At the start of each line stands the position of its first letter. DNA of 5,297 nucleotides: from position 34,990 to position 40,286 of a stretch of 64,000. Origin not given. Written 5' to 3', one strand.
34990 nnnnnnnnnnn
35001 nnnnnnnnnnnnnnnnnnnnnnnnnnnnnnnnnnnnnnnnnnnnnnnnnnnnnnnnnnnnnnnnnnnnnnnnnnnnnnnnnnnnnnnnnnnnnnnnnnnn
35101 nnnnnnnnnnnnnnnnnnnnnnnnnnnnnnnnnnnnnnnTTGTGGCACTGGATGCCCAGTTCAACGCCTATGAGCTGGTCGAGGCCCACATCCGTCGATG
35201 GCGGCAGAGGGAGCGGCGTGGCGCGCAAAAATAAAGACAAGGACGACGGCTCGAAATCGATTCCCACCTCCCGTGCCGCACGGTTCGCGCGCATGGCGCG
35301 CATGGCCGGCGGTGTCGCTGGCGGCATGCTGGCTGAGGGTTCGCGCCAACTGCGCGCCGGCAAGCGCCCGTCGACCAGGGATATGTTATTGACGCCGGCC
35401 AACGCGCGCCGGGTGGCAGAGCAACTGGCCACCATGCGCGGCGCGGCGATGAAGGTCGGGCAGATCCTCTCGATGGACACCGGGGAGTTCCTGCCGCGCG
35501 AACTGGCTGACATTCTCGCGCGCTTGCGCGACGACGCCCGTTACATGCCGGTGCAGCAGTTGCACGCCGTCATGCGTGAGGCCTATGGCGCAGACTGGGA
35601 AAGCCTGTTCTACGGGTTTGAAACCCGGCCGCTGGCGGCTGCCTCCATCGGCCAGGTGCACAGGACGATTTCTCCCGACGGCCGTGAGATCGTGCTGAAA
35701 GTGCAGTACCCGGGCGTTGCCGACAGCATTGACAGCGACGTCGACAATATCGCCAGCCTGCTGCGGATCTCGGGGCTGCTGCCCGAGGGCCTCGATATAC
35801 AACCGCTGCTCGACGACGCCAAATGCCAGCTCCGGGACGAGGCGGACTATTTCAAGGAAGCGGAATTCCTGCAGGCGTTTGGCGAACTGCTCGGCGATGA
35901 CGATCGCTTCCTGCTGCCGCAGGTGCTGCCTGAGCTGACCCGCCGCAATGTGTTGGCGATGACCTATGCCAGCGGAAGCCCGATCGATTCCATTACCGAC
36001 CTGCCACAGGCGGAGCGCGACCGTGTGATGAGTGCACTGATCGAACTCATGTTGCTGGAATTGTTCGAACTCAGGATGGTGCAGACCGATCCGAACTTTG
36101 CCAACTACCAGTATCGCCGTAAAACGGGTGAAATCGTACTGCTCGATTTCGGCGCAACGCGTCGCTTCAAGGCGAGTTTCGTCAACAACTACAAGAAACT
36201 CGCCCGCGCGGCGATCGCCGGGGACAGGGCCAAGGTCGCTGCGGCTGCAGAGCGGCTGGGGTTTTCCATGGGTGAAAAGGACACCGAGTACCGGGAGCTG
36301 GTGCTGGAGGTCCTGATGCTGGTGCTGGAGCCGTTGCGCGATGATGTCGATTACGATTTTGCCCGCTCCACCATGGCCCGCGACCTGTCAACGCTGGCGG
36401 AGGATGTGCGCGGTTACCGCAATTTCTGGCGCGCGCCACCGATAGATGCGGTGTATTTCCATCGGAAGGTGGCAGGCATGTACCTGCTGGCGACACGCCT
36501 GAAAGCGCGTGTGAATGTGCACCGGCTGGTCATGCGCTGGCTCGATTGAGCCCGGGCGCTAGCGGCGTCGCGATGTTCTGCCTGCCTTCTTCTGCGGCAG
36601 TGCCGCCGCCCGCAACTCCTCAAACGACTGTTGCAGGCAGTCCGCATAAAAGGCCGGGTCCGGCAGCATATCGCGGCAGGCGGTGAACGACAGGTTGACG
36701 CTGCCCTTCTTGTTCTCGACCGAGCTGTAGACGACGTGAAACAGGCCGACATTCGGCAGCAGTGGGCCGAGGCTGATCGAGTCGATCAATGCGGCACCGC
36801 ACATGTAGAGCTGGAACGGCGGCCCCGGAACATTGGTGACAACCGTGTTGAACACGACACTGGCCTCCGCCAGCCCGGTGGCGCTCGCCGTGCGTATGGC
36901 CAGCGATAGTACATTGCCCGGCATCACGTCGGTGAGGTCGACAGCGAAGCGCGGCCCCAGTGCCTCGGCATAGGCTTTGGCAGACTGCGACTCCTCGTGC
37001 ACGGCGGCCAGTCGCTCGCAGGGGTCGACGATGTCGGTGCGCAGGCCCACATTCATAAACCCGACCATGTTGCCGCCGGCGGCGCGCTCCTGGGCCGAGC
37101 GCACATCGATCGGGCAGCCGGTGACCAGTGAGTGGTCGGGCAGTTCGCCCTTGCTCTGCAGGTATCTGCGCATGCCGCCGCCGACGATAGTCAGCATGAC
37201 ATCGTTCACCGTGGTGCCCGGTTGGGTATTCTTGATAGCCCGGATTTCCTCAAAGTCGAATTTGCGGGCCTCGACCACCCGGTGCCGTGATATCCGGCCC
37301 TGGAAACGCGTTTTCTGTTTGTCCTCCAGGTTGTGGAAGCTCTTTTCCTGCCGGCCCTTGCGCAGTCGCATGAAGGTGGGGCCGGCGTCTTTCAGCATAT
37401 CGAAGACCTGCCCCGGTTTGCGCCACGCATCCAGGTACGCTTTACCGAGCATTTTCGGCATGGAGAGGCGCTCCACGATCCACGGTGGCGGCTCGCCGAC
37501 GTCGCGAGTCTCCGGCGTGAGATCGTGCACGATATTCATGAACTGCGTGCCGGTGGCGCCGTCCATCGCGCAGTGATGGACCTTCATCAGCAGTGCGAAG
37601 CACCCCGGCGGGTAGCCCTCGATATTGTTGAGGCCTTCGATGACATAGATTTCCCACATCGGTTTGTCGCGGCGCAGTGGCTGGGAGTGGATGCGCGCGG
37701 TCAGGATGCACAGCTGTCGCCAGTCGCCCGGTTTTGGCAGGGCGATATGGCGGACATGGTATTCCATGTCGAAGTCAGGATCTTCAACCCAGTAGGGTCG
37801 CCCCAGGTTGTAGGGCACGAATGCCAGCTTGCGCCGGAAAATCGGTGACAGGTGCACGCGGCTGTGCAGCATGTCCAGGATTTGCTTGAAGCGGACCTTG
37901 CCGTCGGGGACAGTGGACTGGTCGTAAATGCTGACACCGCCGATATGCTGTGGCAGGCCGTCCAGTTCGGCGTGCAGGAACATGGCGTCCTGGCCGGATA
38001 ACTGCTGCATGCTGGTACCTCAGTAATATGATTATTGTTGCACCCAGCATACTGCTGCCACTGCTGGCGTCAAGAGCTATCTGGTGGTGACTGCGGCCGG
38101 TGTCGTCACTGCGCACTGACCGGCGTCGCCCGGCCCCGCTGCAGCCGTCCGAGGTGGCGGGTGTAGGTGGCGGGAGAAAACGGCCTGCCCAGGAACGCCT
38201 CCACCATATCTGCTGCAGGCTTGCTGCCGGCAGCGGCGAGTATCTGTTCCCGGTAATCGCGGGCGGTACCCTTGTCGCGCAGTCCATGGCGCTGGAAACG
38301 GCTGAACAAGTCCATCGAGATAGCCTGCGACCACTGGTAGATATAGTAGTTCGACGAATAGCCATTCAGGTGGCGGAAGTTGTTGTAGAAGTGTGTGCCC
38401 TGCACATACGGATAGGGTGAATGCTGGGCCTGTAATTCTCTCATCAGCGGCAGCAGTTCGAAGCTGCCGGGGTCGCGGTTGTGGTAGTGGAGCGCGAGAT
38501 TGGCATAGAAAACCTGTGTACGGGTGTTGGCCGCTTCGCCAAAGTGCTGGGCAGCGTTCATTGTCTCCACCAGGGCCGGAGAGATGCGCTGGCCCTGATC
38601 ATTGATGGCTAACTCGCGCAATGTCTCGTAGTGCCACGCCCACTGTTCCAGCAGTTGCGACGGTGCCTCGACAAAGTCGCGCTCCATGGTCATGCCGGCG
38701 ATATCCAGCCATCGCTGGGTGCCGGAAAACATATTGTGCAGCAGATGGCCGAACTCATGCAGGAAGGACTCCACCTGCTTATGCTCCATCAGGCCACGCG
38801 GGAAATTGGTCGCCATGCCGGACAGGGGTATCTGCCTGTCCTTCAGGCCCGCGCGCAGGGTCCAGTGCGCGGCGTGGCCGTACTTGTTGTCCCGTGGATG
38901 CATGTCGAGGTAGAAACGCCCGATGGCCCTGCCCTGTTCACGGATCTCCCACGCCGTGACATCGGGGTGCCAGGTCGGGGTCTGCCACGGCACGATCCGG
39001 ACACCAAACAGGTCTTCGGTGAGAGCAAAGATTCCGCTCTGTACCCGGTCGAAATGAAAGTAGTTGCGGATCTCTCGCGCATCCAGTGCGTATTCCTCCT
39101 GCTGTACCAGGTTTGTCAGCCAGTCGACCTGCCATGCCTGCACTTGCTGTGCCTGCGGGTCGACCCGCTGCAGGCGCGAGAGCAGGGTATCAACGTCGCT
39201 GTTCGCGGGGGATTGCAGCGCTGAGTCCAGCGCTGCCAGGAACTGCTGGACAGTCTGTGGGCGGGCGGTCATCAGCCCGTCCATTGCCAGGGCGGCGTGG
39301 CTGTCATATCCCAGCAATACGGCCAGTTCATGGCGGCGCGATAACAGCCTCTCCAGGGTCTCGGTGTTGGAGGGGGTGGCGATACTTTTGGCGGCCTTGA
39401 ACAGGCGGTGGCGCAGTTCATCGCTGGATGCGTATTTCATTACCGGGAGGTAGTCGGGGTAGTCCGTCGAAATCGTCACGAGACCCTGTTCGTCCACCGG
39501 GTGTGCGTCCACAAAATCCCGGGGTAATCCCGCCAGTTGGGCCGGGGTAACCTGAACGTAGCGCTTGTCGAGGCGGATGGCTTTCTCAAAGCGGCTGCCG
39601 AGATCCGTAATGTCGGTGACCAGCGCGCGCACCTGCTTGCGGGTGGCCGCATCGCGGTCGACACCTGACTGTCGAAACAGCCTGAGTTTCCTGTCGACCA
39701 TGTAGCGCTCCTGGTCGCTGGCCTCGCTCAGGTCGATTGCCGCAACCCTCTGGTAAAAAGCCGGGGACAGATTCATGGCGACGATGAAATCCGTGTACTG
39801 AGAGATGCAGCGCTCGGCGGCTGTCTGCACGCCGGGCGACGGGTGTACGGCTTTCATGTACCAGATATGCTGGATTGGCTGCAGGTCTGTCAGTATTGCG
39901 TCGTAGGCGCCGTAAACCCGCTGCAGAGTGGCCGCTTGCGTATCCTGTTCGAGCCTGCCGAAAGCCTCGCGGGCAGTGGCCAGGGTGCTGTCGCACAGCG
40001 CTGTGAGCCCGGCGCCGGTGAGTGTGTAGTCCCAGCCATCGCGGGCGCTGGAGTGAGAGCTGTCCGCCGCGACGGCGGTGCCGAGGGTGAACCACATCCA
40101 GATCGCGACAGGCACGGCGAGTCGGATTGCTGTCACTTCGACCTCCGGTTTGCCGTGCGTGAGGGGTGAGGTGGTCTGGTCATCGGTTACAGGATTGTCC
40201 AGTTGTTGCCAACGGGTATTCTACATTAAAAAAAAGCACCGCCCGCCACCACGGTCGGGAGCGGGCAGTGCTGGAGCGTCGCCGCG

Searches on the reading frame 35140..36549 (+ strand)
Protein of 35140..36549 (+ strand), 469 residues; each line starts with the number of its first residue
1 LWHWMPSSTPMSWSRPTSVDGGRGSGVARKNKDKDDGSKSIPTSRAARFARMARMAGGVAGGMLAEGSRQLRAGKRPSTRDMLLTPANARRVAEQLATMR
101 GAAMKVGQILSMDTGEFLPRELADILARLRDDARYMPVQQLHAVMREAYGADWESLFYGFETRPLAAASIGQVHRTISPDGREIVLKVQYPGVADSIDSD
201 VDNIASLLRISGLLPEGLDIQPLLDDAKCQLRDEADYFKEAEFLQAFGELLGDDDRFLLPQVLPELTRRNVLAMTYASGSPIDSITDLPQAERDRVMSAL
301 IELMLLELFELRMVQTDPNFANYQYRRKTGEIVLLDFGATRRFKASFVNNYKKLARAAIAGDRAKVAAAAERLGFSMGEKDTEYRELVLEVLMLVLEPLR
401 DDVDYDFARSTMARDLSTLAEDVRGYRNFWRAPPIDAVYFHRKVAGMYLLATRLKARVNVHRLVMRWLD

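Call 12: search_protein_families(library=pfam, proteins=[window:35140-36549:+], max_evalue=0.001)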
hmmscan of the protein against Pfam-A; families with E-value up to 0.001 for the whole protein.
window:35140-36549:+ (469 aa): 1 family
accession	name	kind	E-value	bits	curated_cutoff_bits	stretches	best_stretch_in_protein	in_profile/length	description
PF03109.22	ABC1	-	3.7e-59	200.3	22.9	1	128-368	1-242/244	ABC1 atypical kinase-like domain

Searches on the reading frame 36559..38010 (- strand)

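Call 12: search_protein_families(library=pfam, proteins=[window:36559-38010:-], max_evalue=0.001)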
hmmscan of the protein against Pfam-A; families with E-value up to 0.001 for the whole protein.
window:36559-38010:- (483 aa): 2 families
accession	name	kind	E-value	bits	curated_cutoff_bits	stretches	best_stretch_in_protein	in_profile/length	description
PF03007.21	WS_DGAT_cat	-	1.6e-59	202.2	23.6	1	4-272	1-263/263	Wax ester synthase/diacylglycerol acyltransferase catalytic domain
PF06974.18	WS_DGAT_C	-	1.3e-25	90.6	20.7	1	313-466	2-144/145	WS/DGAT C-terminal domain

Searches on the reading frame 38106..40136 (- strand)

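Call 12: search_protein_families(library=pfam, proteins=[window:38106-40136:-], max_evalue=0.001)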
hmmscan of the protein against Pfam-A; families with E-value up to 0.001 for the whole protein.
window:38106-40136:- (676 aa): 1 family
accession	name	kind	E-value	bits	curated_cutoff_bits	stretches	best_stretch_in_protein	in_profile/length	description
PF01432.26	Peptidase_M3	-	1.4e-93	315.1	27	1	232-663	1-456/457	Peptidase family M3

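Call 92: search_protein_families(library=ncbifam, proteins=[window:38106-40136:-], max_evalue=0.001)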
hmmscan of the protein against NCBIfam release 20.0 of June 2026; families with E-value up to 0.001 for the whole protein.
window:38106-40136:- (676 aa): 2 families
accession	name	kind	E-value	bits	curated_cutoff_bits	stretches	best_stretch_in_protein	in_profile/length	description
NF008159.0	PRK10911.1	equivalog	5.2e-62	210.1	927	1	85-652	67-666/680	oligopeptidase A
NF007624.0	PRK10280.1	equivalog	5.7e-47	160.3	944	1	64-650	48-665/681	peptidyl-dipeptidase Dcp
